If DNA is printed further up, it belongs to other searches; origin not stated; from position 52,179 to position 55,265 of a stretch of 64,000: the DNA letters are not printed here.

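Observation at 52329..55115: One polypeptide joining donor synthesis, periplasmic transfer and phosphatase: GT2 + GT-C + PAP2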

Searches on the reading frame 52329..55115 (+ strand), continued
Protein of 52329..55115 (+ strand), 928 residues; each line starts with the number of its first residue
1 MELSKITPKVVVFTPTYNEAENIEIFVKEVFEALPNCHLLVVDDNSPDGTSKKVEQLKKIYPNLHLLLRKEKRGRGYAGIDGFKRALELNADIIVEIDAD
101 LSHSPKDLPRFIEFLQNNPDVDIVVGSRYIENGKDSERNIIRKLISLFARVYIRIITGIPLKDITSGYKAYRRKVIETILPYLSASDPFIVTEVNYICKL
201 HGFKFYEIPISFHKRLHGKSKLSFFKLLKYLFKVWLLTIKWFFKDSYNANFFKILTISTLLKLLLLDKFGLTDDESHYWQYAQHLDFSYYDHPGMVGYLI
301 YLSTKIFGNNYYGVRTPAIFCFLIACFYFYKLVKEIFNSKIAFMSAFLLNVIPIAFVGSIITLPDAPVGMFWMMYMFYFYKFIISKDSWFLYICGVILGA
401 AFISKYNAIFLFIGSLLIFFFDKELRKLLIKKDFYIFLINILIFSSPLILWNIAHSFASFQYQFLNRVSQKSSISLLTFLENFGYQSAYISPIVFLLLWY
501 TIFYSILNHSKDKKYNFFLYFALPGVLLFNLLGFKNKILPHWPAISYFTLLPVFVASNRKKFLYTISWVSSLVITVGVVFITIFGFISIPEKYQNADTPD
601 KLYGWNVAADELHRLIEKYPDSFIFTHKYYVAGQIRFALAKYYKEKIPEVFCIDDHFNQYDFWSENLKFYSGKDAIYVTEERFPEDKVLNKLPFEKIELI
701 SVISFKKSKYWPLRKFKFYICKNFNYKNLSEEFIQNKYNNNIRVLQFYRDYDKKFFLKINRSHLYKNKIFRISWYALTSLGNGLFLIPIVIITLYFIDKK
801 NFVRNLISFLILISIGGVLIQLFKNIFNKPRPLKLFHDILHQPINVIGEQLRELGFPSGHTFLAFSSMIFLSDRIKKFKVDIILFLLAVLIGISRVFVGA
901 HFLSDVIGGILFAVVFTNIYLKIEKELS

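Call 63: search_protein_families(library=pfam, proteins=[P0125, P0113, P0133, P0138, P0158, P0162, P0131, P0023], max_evalue=0.0001)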
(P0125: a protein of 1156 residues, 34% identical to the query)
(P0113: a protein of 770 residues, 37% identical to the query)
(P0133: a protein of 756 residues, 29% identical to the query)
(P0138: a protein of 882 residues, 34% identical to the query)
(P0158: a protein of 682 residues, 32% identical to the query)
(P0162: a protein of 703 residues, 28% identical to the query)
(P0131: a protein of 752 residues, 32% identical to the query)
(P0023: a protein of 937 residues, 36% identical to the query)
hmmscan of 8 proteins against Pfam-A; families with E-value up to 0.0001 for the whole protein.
P0125 (1156 aa): 3 families
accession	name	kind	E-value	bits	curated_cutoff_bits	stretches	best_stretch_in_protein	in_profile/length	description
PF13231.12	PMT_2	-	5.6e-27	95.3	26.1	1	50-211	1-160/160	Dolichyl-phosphate-mannose-protein mannosyltransferase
PF01569.27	PAP2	-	1.7e-20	73.5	27.2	1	572-687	3-128/130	PAP2 superfamily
PF14378.12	PAP2_3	-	7.7e-06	26.3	27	1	617-677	126-188/190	PAP2 superfamily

P0113 (770 aa): 3 families
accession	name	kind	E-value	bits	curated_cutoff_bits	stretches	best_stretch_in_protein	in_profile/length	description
PF00535.33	Glycos_transf_2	-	1.1e-26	94.2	23.3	1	493-667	2-167/168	Glycosyl transferase family 2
PF09335.16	VTT_dom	-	1.2e-16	61.7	33.9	1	37-162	1-122/123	VTT domain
PF01569.27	PAP2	-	1e-14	54.8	27.2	1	328-439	2-121/130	PAP2 superfamily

P0133 (756 aa): 3 families
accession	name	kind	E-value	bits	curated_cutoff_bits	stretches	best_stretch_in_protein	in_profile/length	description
PF13231.12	PMT_2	-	4.8e-39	134.6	26.1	1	288-452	1-160/160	Dolichyl-phosphate-mannose-protein mannosyltransferase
PF00535.33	Glycos_transf_2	-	1.3e-30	107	23.3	1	12-174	1-164/168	Glycosyl transferase family 2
PF02366.24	PMT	-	2.5e-06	27.7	22.7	1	284-429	57-205/245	Dolichyl-phosphate-mannose-protein mannosyltransferase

P0138 (882 aa): 3 families
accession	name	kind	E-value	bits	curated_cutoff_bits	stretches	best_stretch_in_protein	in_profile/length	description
PF13231.12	PMT_2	-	4.6e-46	157.4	26.1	1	402-562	1-160/160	Dolichyl-phosphate-mannose-protein mannosyltransferase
PF00535.33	Glycos_transf_2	-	7.9e-32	110.9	23.3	1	5-134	1-130/168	Glycosyl transferase family 2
PF13641.12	Glyco_tranf_2_3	-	7.5e-09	36.4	27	1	4-121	3-125/230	Glycosyltransferase like family 2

P0158 (682 aa): 4 families
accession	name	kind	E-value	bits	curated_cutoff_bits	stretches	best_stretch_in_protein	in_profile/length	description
PF13231.12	PMT_2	-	5e-43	147.5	26.1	1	232-393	1-160/160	Dolichyl-phosphate-mannose-protein mannosyltransferase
PF01569.27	PAP2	-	2.7e-21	76.1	27.2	1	64-172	4-124/130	PAP2 superfamily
PF02366.24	PMT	-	9.9e-13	48.6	22.7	1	230-391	58-231/245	Dolichyl-phosphate-mannose-protein mannosyltransferase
PF14378.12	PAP2_3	-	1.7e-07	31.7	27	1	105-165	125-187/190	PAP2 superfamily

P0162 (703 aa): 4 families
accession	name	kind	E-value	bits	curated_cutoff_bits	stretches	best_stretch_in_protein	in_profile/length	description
PF13231.12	PMT_2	-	5.8e-36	124.6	26.1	1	241-402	1-160/160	Dolichyl-phosphate-mannose-protein mannosyltransferase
PF01569.27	PAP2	-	4.2e-22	78.7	27.2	1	62-178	4-126/130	PAP2 superfamily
PF14378.12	PAP2_3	-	4.4e-08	33.6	27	1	4-171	3-189/190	PAP2 superfamily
PF02366.24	PMT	-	8.6e-08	32.5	22.7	1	237-403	57-234/245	Dolichyl-phosphate-mannose-protein mannosyltransferase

P0131 (752 aa): 3 families
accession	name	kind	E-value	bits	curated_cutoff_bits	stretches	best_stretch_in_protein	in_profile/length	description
PF13231.12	PMT_2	-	6.9e-41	140.6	26.1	1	57-217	1-160/160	Dolichyl-phosphate-mannose-protein mannosyltransferase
PF00535.33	Glycos_transf_2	-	1.7e-24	87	23.3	1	515-678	2-166/168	Glycosyl transferase family 2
PF02366.24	PMT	-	4.6e-12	46.5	22.7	1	56-219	60-235/245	Dolichyl-phosphate-mannose-protein mannosyltransferase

P0023 (937 aa): 5 families
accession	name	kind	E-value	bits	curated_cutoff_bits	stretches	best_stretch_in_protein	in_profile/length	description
PF13231.12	PMT_2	-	1.4e-39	136.3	26.1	1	274-444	1-160/160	Dolichyl-phosphate-mannose-protein mannosyltransferase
PF00535.33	Glycos_transf_2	-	8.8e-31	107.5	23.3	1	6-169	3-167/168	Glycosyl transferase family 2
PF01569.27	PAP2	-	4e-25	88.5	27.2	1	825-934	3-123/130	PAP2 superfamily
PF02366.24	PMT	-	1.1e-10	42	22.7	1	270-432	57-219/245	Dolichyl-phosphate-mannose-protein mannosyltransferase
PF14378.12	PAP2_3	-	8.8e-06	26.1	27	1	866-925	123-184/190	PAP2 superfamily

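Call 66: list_cluster_members(proteins=[P0158, P0162, P0229, P0246, P0252, P0257, P0263, P0131, P0133, P0138])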
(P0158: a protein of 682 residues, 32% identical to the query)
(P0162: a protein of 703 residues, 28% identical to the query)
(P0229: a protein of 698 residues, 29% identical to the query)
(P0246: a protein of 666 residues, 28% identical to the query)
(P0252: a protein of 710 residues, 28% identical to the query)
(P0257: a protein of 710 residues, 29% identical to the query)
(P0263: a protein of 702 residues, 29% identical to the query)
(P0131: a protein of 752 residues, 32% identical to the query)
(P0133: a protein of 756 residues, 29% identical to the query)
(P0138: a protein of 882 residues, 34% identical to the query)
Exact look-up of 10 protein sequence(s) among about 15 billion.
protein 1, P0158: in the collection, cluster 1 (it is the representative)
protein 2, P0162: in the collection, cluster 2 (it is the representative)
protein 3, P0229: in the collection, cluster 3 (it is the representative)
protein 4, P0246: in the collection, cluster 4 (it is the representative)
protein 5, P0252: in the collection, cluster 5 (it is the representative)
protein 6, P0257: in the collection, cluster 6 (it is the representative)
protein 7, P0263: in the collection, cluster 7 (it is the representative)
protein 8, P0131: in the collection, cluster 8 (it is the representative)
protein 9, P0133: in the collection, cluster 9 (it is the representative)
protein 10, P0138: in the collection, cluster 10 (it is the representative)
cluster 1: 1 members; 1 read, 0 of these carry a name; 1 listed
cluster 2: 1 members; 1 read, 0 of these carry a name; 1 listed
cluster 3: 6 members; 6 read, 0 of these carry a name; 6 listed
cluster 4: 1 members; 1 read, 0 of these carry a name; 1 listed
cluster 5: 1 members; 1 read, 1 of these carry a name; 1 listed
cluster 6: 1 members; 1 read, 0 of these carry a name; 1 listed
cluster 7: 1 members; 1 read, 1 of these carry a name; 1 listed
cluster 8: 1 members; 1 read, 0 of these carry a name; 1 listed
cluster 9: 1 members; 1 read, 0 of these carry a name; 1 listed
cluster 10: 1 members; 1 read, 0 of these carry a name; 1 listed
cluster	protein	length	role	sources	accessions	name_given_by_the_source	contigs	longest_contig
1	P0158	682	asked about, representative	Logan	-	-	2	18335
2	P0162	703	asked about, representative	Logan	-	-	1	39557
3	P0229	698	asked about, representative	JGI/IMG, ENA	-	-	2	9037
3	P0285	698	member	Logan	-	-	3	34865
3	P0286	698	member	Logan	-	-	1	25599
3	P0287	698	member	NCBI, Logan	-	-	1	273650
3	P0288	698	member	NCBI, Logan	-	-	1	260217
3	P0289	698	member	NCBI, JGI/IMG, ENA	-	-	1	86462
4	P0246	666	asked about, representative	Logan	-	-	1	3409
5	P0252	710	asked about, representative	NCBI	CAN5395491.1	glycosyltransferase family 39 protein [soil metagenome]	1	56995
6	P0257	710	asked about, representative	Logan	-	-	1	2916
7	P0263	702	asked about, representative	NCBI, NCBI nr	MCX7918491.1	MAG: glycosyltransferase family 39 protein [bacterium] | glycosyltransferase family 39 protein [bacterium]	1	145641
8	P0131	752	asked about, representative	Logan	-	-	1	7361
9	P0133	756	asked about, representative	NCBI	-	-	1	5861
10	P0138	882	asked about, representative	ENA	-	-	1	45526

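Call 68: find_related_loci(query=A3, collection=metagenome_contigs, flank=8000)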
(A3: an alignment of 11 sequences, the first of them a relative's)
Query A3 (703 aa) in metagenome_contigs; peptide patterns used: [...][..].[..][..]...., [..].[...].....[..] (x = any residue, [..] = any of these).
600 stretches matched a pattern (row limit reached: there are more); 577 encode a relative of the query (tblastn E <= 1e-3); the best 80 are kept; 80 distinct loci.
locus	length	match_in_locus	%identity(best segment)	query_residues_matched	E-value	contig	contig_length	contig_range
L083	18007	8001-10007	34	7-698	5e-126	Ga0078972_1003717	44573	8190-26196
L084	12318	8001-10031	36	6-691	8e-123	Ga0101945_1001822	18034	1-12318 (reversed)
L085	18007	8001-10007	35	7-697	5e-122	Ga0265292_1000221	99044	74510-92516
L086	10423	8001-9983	35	7-691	3e-119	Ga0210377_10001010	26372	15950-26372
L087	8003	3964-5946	35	7-691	4e-118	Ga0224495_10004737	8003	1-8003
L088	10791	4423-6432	35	7-691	1e-116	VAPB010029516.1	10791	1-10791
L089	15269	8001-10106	35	1-697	1e-112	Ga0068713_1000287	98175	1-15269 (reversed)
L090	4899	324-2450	33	1-691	2e-113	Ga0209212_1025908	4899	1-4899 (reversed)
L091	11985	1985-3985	35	7-698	3e-112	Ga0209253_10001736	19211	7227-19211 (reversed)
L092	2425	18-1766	37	106-697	1e-118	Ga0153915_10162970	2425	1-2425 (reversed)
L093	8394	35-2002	37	48-691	7e-112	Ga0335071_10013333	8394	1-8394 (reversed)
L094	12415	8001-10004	35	6-698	2e-111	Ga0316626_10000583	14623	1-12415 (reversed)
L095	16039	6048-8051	35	6-698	2e-111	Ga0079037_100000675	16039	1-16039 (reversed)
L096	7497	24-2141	33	7-697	7e-111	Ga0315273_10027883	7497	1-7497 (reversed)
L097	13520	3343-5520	33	7-691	2e-116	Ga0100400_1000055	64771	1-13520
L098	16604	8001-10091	33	1-697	4e-111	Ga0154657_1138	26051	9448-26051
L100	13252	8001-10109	32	7-698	6e-110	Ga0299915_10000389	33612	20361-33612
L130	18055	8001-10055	35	7-694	7e-116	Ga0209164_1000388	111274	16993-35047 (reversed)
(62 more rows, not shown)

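Call 71: search_protein_families(library=pfam, proteins=[L100:11046-11975:+, L098:10103-11050:+, L130:11949-12449:+, L130:6396-7973:+], max_evalue=0.001)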
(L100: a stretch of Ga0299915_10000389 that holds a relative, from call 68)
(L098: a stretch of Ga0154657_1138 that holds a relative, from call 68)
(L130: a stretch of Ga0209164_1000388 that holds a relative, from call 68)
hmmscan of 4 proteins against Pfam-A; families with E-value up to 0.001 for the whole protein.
L100:11046-11975:+ (309 aa): 1 family
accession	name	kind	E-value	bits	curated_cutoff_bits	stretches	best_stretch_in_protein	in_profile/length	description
PF03706.18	LPG_synthase_TM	-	6.1e-44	151.1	33.4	1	12-288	2-300/302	Lysylphosphatidylglycerol synthase TM region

L098:10103-11050:+ (315 aa): 3 families
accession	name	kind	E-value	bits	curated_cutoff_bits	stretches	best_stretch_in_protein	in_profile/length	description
PF00535.33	Glycos_transf_2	-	1.3e-36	126.5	23.3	1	4-165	1-166/168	Glycosyl transferase family 2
PF10111.15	Glyco_tranf_2_2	-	9.7e-11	42.1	27.3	1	4-111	1-108/276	Glycosyltransferase like family 2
PF13641.12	Glyco_tranf_2_3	-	2.5e-05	24.8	27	1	3-110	3-112/230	Glycosyltransferase like family 2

L130:11949-12449:+ (166 aa): 1 family
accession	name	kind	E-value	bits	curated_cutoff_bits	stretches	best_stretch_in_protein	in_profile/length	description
PF00300.27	His_Phos_1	-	8.9e-05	22.7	21.7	1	3-67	1-68/194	Histidine phosphatase superfamily (branch 1)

L130:6396-7973:+ (525 aa): 2 families
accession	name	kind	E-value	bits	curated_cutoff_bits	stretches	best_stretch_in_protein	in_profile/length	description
PF02602.20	HEM4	-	1.5e-60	204.7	27.5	1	267-511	5-231/231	Uroporphyrinogen-III synthase HemD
PF00590.25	TP_methylase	-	6.8e-53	180.2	27.8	1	4-216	1-211/212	Tetrapyrrole (Corrin/Porphyrin) Methylases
